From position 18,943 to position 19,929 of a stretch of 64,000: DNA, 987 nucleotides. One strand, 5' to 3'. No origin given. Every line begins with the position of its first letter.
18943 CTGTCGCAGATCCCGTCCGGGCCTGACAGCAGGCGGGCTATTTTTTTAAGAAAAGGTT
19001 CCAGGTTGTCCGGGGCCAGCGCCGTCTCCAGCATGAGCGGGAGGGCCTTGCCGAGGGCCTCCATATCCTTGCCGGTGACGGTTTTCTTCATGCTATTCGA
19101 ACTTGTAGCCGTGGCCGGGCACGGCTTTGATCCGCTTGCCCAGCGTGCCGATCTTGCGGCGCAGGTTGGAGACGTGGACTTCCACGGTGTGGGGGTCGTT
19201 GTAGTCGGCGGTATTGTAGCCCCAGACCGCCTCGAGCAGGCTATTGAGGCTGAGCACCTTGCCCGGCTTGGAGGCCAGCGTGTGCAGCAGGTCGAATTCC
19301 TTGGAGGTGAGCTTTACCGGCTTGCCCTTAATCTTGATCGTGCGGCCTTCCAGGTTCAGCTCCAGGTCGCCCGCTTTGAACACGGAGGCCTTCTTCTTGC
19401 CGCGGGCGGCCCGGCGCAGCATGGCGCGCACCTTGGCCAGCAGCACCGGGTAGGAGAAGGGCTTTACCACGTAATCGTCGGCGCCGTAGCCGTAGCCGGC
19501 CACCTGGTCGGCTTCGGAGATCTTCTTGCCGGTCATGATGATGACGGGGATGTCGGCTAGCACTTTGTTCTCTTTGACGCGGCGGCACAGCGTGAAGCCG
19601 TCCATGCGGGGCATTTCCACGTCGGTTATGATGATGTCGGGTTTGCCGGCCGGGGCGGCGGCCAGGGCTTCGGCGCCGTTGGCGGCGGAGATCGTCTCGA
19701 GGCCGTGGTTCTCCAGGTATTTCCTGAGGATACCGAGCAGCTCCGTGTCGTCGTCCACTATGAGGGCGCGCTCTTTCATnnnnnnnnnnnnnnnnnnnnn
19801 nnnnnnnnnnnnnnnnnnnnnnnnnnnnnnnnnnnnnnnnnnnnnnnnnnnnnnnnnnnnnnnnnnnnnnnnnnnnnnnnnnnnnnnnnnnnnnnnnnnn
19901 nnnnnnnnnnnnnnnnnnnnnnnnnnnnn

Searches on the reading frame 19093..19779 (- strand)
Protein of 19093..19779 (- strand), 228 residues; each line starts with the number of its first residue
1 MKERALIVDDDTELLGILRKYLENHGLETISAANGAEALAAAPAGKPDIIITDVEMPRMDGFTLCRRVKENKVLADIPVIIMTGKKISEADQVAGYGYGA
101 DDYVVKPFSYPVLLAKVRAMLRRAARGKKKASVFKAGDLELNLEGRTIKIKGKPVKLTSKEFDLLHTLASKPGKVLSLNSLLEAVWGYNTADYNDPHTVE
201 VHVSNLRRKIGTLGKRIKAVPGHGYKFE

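Call 9: search_protein_families(library=pfam, proteins=[window:19093-19779:-])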
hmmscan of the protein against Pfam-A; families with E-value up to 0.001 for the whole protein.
window:19093-19779:- (228 aa): 2 families
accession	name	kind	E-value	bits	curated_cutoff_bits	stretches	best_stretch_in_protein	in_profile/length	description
PF00072.30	Response_reg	-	1.9e-27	96.1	30.2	1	6-117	2-110/111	Response regulator receiver domain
PF00486.34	Trans_reg_C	-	3.3e-23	82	26.2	1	152-227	1-77/77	Transcriptional regulatory protein, C terminal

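Call 13: find_homologous_proteins(query=window:19093-19779:-, max_evalue=1e-40)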
Query window:19093-19779:- (228 aa): 621 proteins with E <= 1e-40 among 8000 candidates; the best 120 are listed.
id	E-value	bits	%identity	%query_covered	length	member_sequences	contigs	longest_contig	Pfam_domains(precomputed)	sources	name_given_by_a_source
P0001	8.7e-145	498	100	100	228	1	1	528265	PF00486.35,PF00072.31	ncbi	ncbi:MAG: response regulator transcription factor [Elusimicrobiales bacterium]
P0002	4.6e-144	495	100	100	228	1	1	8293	PF00486.35,PF00072.31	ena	-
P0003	1.2e-143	494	99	100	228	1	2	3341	PF00486.35,PF00072.31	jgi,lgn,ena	jgi:DNA-binding response OmpR family regulator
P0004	2.9e-143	493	99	100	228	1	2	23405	PF00486.35,PF00072.31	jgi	jgi:DNA-binding response OmpR family regulator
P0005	6.0e-143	492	99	100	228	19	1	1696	PF00486.35,PF00072.31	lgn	-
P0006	1.5e-141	487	98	100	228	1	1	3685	PF00486.35,PF00072.31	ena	-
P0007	1.9e-139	480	94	100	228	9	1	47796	PF00486.35,PF00072.31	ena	-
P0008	8.9e-139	478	94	100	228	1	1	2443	PF00486.35,PF00072.31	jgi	-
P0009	7.9e-134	462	91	100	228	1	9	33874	PF00486.35,PF00072.31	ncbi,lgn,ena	-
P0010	1.4e-132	458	91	100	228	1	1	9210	PF00486.35,PF00072.31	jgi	jgi:DNA-binding response OmpR family regulator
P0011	1.9e-132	457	91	100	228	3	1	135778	PF00486.35,PF00072.31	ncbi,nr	ncbi:MAG: response regulator transcription factor [Elusimicrobiales bacterium]|nr:response regulator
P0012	3.9e-132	456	91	100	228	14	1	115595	PF00486.35,PF00072.31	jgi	-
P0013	6.5e-132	456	91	100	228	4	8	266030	PF00486.35,PF00072.31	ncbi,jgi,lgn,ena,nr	ncbi:MAG TPA: DNA-binding response regulator [Elusimicrobia bacterium]|nr:MAG: hypothetical protein 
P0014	1.1e-131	455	89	100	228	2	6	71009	PF00486.35,PF00072.31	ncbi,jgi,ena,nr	ncbi:MAG: hypothetical protein A2X32_01530 [Elusimicrobia bacterium GWC2_64_44]|nr:MAG: hypothetical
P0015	1.3e-131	455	89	100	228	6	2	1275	PF00486.35,PF00072.31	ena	-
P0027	2.3e-129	447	87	100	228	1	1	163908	PF00486.35,PF00072.31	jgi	jgi:DNA-binding response OmpR family regulator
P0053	2.1e-120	418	80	100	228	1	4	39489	PF00486.35,PF00072.31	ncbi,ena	-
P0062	1.3e-105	370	72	100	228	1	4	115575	PF00486.35,PF00072.31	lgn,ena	-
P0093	3.4e-97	342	68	100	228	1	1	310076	PF00486.35,PF00072.31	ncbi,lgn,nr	ncbi:MAG: response regulator transcription factor [Elusimicrobiales bacterium]|nr:response regulator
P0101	8.5e-90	318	64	100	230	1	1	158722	PF00486.35,PF00072.31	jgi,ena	-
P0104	6.2e-89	315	64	100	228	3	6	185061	PF00486.35,PF00072.31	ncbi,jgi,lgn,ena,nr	ncbi:MAG: hypothetical protein A2021_05500 [Elusimicrobia bacterium GWF2_52_66]|nr:MAG: hypothetical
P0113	3.3e-87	309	62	100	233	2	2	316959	PF00486.35,PF00072.31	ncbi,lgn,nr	ncbi:MAG: response regulator transcription factor [Elusimicrobia bacterium]|nr:response regulator tr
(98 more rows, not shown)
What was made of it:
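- Closest known: RsaE/RoxS of Staphylococcus and Bacillus. Same: Some JGI records name the Elusimicrobia RR orthologues 'ResD' (call 13).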

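Call 15: find_encoding_contigs(protein=P0013, flank=4000, max_places=2)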
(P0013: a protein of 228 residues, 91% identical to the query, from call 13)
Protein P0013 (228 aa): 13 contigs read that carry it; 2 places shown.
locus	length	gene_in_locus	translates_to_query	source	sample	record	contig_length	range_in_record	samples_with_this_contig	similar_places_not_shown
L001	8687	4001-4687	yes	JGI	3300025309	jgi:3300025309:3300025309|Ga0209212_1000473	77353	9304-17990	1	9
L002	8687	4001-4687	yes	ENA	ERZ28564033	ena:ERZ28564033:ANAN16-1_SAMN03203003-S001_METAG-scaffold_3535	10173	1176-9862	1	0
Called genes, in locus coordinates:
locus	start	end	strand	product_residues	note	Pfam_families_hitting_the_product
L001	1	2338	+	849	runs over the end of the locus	PF07694:5TM-5TMR_LYT, PF13426:PAS_9 (weak), PF00989:PAS (weak), PF08448:PAS_4, PF13426:PAS_9 (weak), PF00512:HisKA (weak), PF02518:HATPase_c, PF00072:Response_reg, +1 more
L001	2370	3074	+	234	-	PF00512:HisKA (weak), PF02518:HATPase_c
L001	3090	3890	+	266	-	PF00072:Response_reg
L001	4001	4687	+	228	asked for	PF00072:Response_reg, PF00486:Trans_reg_C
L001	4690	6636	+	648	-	PF01590:GAF, PF13185:GAF_2, PF00989:PAS, PF08447:PAS_3, PF08448:PAS_4, PF13426:PAS_9 (weak), PF08448:PAS_4, PF13426:PAS_9, +3 more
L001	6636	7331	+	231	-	PF00072:Response_reg, PF00486:Trans_reg_C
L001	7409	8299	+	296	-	-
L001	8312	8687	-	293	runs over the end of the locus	PF01743:PolyA_pol, PF12627:PolyA_pol_RNAbd (weak)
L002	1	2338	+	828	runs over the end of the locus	PF07694:5TM-5TMR_LYT, PF13426:PAS_9 (weak), PF00989:PAS (weak), PF08448:PAS_4, PF13426:PAS_9 (weak), PF00512:HisKA (weak), PF02518:HATPase_c, PF00072:Response_reg, +1 more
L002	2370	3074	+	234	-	PF00512:HisKA (weak), PF02518:HATPase_c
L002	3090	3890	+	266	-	PF00072:Response_reg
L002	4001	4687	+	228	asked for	PF00072:Response_reg, PF00486:Trans_reg_C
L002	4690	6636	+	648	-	PF01590:GAF, PF13185:GAF_2, PF00989:PAS, PF08447:PAS_3, PF08448:PAS_4, PF13426:PAS_9 (weak), PF08448:PAS_4, PF13426:PAS_9, +3 more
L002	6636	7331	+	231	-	PF00072:Response_reg, PF00486:Trans_reg_C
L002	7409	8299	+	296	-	-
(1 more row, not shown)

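Call 16: find_encoding_contigs(protein=P0027, flank=4000, max_places=2)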
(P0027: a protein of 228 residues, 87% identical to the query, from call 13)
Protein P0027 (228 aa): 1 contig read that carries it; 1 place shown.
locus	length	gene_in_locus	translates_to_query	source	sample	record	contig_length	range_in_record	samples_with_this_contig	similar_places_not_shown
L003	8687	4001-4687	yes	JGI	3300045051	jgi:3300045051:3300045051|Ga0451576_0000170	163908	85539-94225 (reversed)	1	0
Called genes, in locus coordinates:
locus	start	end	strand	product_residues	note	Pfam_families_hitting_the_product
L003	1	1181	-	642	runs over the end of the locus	PF07715:Plug, PF00593:TonB_dep_Rec_b-barrel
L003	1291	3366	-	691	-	PF17191:RecG_wedge, PF00270:DEAD, PF04851:ResIII, PF00271:Helicase_C, PF22590:Cas3-like_C_2 (weak), PF19833:RecG_dom3_C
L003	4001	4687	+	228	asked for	PF00072:Response_reg, PF00486:Trans_reg_C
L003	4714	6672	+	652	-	PF01590:GAF, PF13185:GAF_2, PF00989:PAS, PF08447:PAS_3, PF08448:PAS_4, PF13426:PAS_9 (weak), PF08448:PAS_4, PF13426:PAS_9, +3 more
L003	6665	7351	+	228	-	PF00072:Response_reg, PF00486:Trans_reg_C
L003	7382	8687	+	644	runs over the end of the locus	PF00072:Response_reg, PF00989:PAS (weak), PF13188:PAS_8 (weak), PF08448:PAS_4 (weak), PF00512:HisKA (weak), PF02518:HATPase_c, PF00072:Response_reg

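Call 17: find_encoding_contigs(protein=P0053, flank=4000, max_places=2)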
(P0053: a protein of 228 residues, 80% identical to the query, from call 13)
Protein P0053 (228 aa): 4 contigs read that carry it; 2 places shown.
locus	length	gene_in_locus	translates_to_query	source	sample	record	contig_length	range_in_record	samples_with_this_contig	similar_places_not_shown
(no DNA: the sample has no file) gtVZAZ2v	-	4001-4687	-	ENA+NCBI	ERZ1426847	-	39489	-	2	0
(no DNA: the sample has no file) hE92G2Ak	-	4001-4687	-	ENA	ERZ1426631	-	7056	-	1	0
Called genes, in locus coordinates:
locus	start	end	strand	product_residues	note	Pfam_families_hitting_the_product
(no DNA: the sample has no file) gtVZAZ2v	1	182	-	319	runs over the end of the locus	-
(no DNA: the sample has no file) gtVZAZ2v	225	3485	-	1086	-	PF00041:fn3 (weak), PF13585:CHU_C (faint)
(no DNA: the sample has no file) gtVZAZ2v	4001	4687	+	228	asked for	PF00072:Response_reg, PF00486:Trans_reg_C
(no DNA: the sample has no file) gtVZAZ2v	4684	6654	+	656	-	PF01590:GAF, PF13185:GAF_2, PF00989:PAS, PF08447:PAS_3, PF00989:PAS, PF08448:PAS_4, PF13188:PAS_8 (weak), PF13426:PAS_9, +1 more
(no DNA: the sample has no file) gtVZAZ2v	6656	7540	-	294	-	PF01743:PolyA_pol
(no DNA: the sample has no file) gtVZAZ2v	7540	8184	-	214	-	PF14353:CpXC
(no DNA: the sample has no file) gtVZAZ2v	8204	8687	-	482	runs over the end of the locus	PF00291:PALP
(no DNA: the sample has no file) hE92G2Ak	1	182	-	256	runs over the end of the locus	?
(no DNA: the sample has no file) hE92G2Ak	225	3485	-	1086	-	PF00041:fn3 (weak), PF13585:CHU_C (faint)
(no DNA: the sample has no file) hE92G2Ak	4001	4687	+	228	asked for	PF00072:Response_reg, PF00486:Trans_reg_C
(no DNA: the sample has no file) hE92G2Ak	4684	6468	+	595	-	?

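Call 18: find_encoding_contigs(protein=P0062, flank=4000, max_places=2)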
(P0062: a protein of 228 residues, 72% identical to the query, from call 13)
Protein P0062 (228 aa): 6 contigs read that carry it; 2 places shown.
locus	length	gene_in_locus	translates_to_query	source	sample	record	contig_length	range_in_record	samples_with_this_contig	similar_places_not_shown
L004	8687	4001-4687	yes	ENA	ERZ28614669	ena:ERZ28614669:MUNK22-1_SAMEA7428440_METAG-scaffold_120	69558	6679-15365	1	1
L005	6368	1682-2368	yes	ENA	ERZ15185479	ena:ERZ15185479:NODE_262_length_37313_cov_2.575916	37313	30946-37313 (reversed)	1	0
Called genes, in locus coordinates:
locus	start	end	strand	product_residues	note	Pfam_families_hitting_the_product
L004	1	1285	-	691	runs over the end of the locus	PF17191:RecG_wedge, PF00270:DEAD, PF04851:ResIII, PF00271:Helicase_C, PF22590:Cas3-like_C_2 (weak), PF19833:RecG_dom3_C (weak)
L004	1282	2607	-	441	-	PF00860:Xan_ur_permease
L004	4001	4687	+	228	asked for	PF00072:Response_reg, PF00486:Trans_reg_C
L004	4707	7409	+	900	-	PF01590:GAF, PF13185:GAF_2, PF00989:PAS, PF08448:PAS_4, PF08447:PAS_3, PF00989:PAS, PF13426:PAS_9, PF13426:PAS_9, +6 more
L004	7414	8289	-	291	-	-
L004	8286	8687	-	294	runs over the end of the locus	PF01743:PolyA_pol, PF12627:PolyA_pol_RNAbd (weak)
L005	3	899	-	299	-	?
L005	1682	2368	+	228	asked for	PF00072:Response_reg, PF00486:Trans_reg_C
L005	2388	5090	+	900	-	PF01590:GAF, PF13185:GAF_2, PF00989:PAS, PF08448:PAS_4, PF08447:PAS_3, PF00989:PAS, PF13426:PAS_9, PF13426:PAS_9, +6 more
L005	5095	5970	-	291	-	-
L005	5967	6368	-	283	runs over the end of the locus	PF01743:PolyA_pol, PF12627:PolyA_pol_RNAbd (weak)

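Call 20: find_encoding_contigs(protein=P0093, flank=4000, max_places=1)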
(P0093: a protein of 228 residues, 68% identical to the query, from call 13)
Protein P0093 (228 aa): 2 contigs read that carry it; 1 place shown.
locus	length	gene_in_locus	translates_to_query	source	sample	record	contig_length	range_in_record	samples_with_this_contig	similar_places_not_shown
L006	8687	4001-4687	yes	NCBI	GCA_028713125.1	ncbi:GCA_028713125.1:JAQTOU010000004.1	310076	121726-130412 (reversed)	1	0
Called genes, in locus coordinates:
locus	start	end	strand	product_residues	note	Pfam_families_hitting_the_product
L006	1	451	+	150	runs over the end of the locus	PF07963:N_methyl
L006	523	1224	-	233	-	-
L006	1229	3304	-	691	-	PF17191:RecG_wedge, PF00270:DEAD, PF04851:ResIII, PF00271:Helicase_C, PF22590:Cas3-like_C_2 (weak), PF19833:RecG_dom3_C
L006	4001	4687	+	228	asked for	PF00072:Response_reg, PF00486:Trans_reg_C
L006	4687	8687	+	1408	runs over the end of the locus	PF01590:GAF, PF13185:GAF_2, PF00989:PAS, PF13426:PAS_9, PF00989:PAS, PF13426:PAS_9, PF13188:PAS_8, PF00989:PAS, +13 more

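Call 21: find_encoding_contigs(protein=P0104, flank=4000, max_places=1)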
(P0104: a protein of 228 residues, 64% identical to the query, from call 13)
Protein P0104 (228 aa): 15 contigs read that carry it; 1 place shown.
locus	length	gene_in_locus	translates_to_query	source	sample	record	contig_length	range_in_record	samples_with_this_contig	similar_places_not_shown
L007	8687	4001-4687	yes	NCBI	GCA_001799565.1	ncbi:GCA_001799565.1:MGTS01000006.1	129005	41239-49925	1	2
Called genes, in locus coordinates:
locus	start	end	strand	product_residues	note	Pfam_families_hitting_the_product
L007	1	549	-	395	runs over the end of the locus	PF03453:MoeA_N, PF00994:MoCF_biosynth, PF03454:MoeA_C (weak)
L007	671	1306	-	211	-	PF04337:DUF480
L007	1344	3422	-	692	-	PF17191:RecG_wedge, PF00270:DEAD, PF04851:ResIII, PF00271:Helicase_C (weak), PF22590:Cas3-like_C_2 (faint), PF00271:Helicase_C, PF19833:RecG_dom3_C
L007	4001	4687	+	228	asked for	PF00072:Response_reg, PF00486:Trans_reg_C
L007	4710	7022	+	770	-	PF00989:PAS, PF13426:PAS_9, PF00989:PAS, PF08448:PAS_4, PF13426:PAS_9, PF08448:PAS_4, PF08448:PAS_4, PF13426:PAS_9, +11 more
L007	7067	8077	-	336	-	PF01743:PolyA_pol, PF12627:PolyA_pol_RNAbd (weak)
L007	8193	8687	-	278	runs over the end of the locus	PF14353:CpXC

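Call 22: find_encoding_contigs(protein=P0113, flank=4000, max_places=1)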
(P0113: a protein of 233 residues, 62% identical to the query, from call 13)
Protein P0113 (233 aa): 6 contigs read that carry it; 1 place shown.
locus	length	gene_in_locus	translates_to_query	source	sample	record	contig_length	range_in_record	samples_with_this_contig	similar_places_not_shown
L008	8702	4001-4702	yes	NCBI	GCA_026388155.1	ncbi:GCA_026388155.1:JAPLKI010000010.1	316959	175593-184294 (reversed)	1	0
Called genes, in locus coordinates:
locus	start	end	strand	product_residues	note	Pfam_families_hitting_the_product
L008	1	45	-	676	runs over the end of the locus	PF07715:Plug, PF00593:TonB_dep_Rec_b-barrel, PF14905:OMP_b-brl_3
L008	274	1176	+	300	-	PF00126:HTH_1, PF03466:LysR_substrate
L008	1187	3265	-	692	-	PF17191:RecG_wedge, PF00270:DEAD, PF04851:ResIII, PF00271:Helicase_C, PF19833:RecG_dom3_C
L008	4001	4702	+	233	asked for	PF00072:Response_reg, PF00486:Trans_reg_C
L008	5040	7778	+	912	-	PF13185:GAF_2, PF00989:PAS, PF08448:PAS_4, PF13426:PAS_9, PF08447:PAS_3, PF00989:PAS, PF13188:PAS_8, PF13426:PAS_9, +17 more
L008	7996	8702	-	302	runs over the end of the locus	PF01743:PolyA_pol, PF12627:PolyA_pol_RNAbd (weak)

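Call 23: find_encoding_contigs(protein=P0101, flank=4000, max_places=1)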
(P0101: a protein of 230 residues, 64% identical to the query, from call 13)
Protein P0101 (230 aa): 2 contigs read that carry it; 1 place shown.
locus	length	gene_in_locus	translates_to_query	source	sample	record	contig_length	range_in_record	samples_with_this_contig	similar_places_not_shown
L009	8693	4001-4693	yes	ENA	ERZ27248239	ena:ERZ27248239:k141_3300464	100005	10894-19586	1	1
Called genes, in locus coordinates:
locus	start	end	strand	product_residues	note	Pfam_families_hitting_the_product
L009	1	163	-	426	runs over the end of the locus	PF13372:Alginate_exp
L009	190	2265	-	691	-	PF17191:RecG_wedge, PF00270:DEAD, PF04851:ResIII, PF22590:Cas3-like_C_2 (faint), PF00271:Helicase_C, PF19833:RecG_dom3_C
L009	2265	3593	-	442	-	PF00860:Xan_ur_permease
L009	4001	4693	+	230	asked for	PF00072:Response_reg, PF00486:Trans_reg_C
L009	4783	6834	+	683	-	PF13185:GAF_2, PF00989:PAS, PF08448:PAS_4 (weak), PF13426:PAS_9 (weak), PF08447:PAS_3, PF00989:PAS, PF08448:PAS_4, PF13426:PAS_9, +3 more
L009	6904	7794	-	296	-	PF01743:PolyA_pol, PF12627:PolyA_pol_RNAbd (weak)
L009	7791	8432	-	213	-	PF14353:CpXC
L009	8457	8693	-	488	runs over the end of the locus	PF00291:PALP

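Call 49: search_protein_families(library=pfam, proteins=[L004:4707-7409:+, L009:4783-6834:+, L003:4714-6672:+, L007:4710-7022:+], max_evalue=0.01)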
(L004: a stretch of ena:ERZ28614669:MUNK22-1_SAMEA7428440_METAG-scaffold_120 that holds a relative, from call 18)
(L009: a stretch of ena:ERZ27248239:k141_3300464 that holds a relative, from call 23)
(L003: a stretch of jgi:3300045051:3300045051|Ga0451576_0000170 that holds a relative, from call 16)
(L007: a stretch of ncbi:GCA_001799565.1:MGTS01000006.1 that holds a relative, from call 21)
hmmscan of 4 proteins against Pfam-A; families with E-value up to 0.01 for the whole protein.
L004:4707-7409:+ (900 aa): 9 families
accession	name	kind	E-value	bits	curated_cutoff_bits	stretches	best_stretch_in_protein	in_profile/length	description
PF08448.16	PAS_4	-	8.4e-40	135.9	23.1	3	707-814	1-108/110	PAS fold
PF13426.13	PAS_9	-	2.2e-36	124.7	27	3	456-557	3-103/103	PAS domain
PF00989.32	PAS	-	5.1e-35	120.3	22.6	4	447-555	4-113/113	PAS fold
PF08447.18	PAS_3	-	4.6e-24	84.9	25.6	2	342-425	2-88/89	PAS fold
PF13188.13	PAS_8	-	2.1e-20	72.3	21.8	2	570-625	1-55/65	PAS domain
PF13185.12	GAF_2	-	7.1e-20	72.1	28.6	1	168-305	2-135/136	GAF domain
PF01590.32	GAF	-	2.9e-09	38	22.4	1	170-302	2-130/133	GAF domain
PF00512.31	HisKA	-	1.9e-08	34.6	26.9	1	832-891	4-62/66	His Kinase A (phospho-acceptor) domain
PF14598.12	PAS_11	-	0.00065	20.1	25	1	334-403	7-76/109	PAS domain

L009:4783-6834:+ (683 aa): 9 families
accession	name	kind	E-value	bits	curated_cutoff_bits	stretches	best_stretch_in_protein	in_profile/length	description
PF08448.16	PAS_4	-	7.8e-28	97.3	23.1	2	492-601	1-109/110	PAS fold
PF00989.32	PAS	-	6.3e-25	87.8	22.6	2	205-314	2-113/113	PAS fold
PF13185.12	GAF_2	-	1.3e-24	87.4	28.6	2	52-191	4-136/136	GAF domain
PF13426.13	PAS_9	-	2.7e-21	76.2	27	2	497-599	2-103/103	PAS domain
PF08447.18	PAS_3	-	2.5e-18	66.6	25.6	1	228-307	3-85/89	PAS fold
PF01590.32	GAF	-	2.5e-15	57.6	22.4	2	339-470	3-131/133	GAF domain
PF13188.13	PAS_8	-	4.6e-11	42.6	21.8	1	487-527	2-42/65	PAS domain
PF14598.12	PAS_11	-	1.2e-06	28.8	25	1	221-294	9-82/109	PAS domain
PF00512.31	HisKA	-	0.00028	21.3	26.9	1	623-673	9-58/66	His Kinase A (phospho-acceptor) domain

L003:4714-6672:+ (652 aa): 12 families
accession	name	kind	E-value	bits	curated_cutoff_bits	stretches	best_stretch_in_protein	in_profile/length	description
PF08448.16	PAS_4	-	1.1e-32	113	23.1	2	456-565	1-110/110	PAS fold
PF13185.12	GAF_2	-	2.7e-24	86.4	28.6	1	172-312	3-136/136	GAF domain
PF00989.32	PAS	-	2.7e-21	76.1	22.6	2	326-435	2-113/113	PAS fold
PF13426.13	PAS_9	-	1.7e-18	67.3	27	2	461-562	2-103/103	PAS domain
PF01590.32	GAF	-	2.9e-17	63.9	22.4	1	173-309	2-131/133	GAF domain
PF08447.18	PAS_3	-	1.1e-16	61.3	25.6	1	348-432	2-89/89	PAS fold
PF13188.13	PAS_8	-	4.7e-09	36.3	21.8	1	451-499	2-51/65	PAS domain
PF00512.31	HisKA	-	2.2e-06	28.1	26.9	1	582-640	5-62/66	His Kinase A (phospho-acceptor) domain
PF14598.12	PAS_11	-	0.00019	21.8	25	1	342-417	9-84/109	PAS domain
PF13492.12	GAF_3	-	0.00067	20.5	27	0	234-309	57-125/129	GAF domain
PF24820.1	Diguanyl_cycl_sensor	-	0.0067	16.8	28.1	0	459-502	5-48/109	Diguanylate cyclase-like sensor domain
PF14827.12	dCache_3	-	0.0072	16.4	25.7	0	511-562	186-237/239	Double sensory domain of two-component sensor kinase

L007:4710-7022:+ (770 aa): 9 families
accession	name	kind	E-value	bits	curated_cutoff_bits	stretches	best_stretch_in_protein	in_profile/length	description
PF08448.16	PAS_4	-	4.6e-68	226.8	23.1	5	571-677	1-107/110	PAS fold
PF13426.13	PAS_9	-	5.5e-55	184.4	27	5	73-173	2-102/103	PAS domain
PF00989.32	PAS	-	3.4e-49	166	22.6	5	62-172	1-113/113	PAS fold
PF13188.13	PAS_8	-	4.5e-32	109.3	21.8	4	187-238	1-52/65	PAS domain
PF08447.18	PAS_3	-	1.3e-19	70.7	25.6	2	338-421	3-88/89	PAS fold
PF13596.12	PAS_10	-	1e-05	26.5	22.1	0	619-676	51-106/106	PAS domain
PF00512.31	HisKA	-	1.7e-05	25.2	26.9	1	701-755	9-62/66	His Kinase A (phospho-acceptor) domain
PF08670.17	MEKHLA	-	2.3e-05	24.8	23.7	0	51-150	17-116/143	MEKHLA domain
PF24820.1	Diguanyl_cycl_sensor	-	0.00018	21.8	28.1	0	75-160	9-99/109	Diguanylate cyclase-like sensor domain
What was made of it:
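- The cognate sensor lacks a kinase catalytic domain (calls 9, 49), so how the RR is phosphorylated is unclear.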

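Call 68: search_protein_families(library=ncbifam, proteins=[window:19093-19779:-], max_evalue=1e-10)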
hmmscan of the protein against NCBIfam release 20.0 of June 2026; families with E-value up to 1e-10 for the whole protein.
window:19093-19779:- (228 aa): 65 families (the best 25 are shown)
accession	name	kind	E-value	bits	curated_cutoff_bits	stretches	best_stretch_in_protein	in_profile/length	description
NF053854.1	RespRegPhoBBctds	equivalog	4.6e-52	176.6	270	1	6-228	2-225/225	two-component system response regulator PhoB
NF041733.1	resp_reg_CseB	equivalog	2.9e-51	174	350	1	5-227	3-226/228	two-component system response regulator CseB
TIGR02154.1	PhoB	equivalog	3.5e-51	173.7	296.2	1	1-228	1-226/226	phosphate regulon transcriptional regulator PhoB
NF040689.1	MtrAB_MtrA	equivalog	4.7e-51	173.2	300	1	6-226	2-217/219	MtrAB system response regulator MtrA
NF045944.1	ResRegRpaBCyano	equivalog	4.8e-51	173.3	330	1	6-227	1-227/229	response regulator transcription factor RpaB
NF008296.0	PRK11083.1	equivalog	5.4e-45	153.6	273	1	2-225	3-223/228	two-component system response regulator CreB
NF040534.1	resp_reg_YycF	equivalog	3.7e-44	150.7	340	1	4-211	2-208/231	response regulator YycF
NF033120.0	vanR_FM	exception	6.2e-44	150.3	460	1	5-228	6-230/231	vancomycin resistance response regulator transcription factor, VanR-F/VanR-M family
NF033117.2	vanR_ACDEGLN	exception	5.4e-42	143.9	350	1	6-228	2-226/226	VanR-ABDEGLN family response regulator transcription factor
NF007982.1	PRK10710.1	equivalog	7.4e-41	140.2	380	1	3-228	8-228/235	envelope stress response regulator BaeR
NF041209.1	resp_regPieR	equivalog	9.3e-41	139.9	450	1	6-228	4-228/231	two component system response regulator PieR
NF007928.2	PRK10643.1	equivalog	1.4e-40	139.3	330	1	5-226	3-215/216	two-component system response regulator PmrA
TIGR01387.1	cztR_silR_copR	subfamily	2.5e-40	138.5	279.2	1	6-226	2-217/218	heavy metal response regulator transcription factor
NF051850.1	RespRegRprY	equivalog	1.5e-38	132.5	370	1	3-226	5-225/234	response regulator transcription factor RprY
NF045991.1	RespRegCtrARhodob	equivalog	1.5e-37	129.6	350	1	4-225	2-219/224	response regulator transcription factor CtrA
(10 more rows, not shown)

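Call 69: search_solved_structures(query=window:19093-19779:-, max_evalue=1e-30)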
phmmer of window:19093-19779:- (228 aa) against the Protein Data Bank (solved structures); distinct sequences matched with E-value up to 1e-30: 7.
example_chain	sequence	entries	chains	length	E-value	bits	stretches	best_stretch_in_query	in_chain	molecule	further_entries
1ys6_A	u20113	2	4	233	9.9e-42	146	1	3-214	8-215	Transcriptional regulatory protein prrA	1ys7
9ji3_J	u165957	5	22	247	1.4e-39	139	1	3-225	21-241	DNA-binding response regulator | Possible two component system response transcriptional positive regulator PhoP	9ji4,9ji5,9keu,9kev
3r0j_A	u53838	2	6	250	1.4e-39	139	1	3-225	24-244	POSSIBLE TWO COMPONENT SYSTEM RESPONSE TRANSCRIPTIONAL POSITIVE REGULATOR PHOP | Response regulator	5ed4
9dvt_R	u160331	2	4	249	5.9e-39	137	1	1-226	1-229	DNA-binding dual master transcriptional regulator RpaA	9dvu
2gwr_A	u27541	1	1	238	1.4e-36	129.2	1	1-212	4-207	DNA-binding response regulator mtrA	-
9ket_J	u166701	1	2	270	8.2e-35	123.4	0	42-225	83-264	Possible two component system response transcriptional positive regulator PhoP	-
2oqr_A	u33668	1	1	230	1.9e-34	122.2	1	4-228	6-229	Sensory transduction protein regX3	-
